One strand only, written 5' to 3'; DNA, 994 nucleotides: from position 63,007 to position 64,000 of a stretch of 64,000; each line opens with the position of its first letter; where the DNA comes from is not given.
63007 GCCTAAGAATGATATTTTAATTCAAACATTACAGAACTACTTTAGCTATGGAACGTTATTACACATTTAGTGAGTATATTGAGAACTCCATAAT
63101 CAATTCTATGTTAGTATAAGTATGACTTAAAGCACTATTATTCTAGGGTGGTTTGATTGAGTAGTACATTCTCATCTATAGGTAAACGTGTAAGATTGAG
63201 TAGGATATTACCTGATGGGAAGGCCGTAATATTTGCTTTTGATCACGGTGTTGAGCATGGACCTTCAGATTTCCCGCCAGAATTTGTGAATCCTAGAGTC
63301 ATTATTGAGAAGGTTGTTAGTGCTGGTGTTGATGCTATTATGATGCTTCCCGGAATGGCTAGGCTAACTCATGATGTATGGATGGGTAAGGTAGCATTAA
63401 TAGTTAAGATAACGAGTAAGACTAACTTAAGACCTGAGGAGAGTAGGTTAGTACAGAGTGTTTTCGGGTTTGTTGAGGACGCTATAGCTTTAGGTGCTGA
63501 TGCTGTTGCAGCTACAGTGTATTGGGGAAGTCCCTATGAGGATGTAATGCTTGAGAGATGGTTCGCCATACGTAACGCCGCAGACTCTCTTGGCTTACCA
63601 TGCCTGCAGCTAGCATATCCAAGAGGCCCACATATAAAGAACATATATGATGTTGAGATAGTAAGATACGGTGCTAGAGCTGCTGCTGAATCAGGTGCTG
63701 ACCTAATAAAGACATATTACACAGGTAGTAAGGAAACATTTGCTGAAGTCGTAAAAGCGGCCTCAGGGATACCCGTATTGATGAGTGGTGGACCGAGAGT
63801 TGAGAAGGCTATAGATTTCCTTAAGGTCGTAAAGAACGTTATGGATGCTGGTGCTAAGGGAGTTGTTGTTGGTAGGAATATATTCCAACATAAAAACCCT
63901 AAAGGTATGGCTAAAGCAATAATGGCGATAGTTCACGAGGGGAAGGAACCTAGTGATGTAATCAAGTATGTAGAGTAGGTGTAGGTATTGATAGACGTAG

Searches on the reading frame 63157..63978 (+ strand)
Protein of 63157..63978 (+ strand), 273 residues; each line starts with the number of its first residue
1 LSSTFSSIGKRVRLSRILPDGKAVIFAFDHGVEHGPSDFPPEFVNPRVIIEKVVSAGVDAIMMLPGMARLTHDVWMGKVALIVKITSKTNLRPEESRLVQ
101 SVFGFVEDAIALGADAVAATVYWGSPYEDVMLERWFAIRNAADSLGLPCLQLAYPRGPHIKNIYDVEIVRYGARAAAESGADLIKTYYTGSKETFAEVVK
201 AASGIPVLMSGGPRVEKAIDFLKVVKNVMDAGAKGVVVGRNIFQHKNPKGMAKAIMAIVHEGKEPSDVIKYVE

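Call 73: find_encoding_contigs(protein=window:63157-63978:+, flank=10000, max_places=1)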
Protein window:63157-63978:+ (273 aa): 3 contigs read that carry it; 1 place shown.
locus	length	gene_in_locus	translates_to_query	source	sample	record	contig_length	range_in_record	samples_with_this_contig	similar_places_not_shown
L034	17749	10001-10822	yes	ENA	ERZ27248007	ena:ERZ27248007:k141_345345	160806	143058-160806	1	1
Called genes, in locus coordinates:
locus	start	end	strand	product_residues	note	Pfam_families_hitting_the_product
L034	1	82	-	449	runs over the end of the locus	PF27251:CedA1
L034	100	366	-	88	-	PF27251:CedA1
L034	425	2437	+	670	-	PF01507:PAPS_reduct, PF12838:Fer4_7, PF13187:Fer4_9 (weak), PF13237:Fer4_10, PF14697:Fer4_21, PF00037:Fer4 (weak), PF12797:Fer4_2 (weak), PF12837:Fer4_6 (weak), +2 more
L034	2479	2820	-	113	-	-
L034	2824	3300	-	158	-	PF12847:Methyltransf_18 (weak), PF04816:TrmK (weak), PF13649:Methyltransf_25 (weak)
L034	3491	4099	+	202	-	PF01066:CDP-OH_P_transf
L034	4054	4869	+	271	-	PF00994:MoCF_biosynth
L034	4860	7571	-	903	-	PF03104:DNA_pol_B_exo1, PF13482:RNase_H_2 (weak), PF00136:DNA_pol_B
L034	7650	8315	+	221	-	PF06267:DUF1028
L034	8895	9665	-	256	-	PF01048:PNP_UDP_1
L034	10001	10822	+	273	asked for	PF01791:DeoC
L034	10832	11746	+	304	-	PF00294:PfkB, PF08543:Phos_pyr_kin (weak)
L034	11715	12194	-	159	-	PF04073:tRNA_edit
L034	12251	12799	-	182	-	PF01613:Flavin_Reduct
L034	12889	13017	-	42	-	-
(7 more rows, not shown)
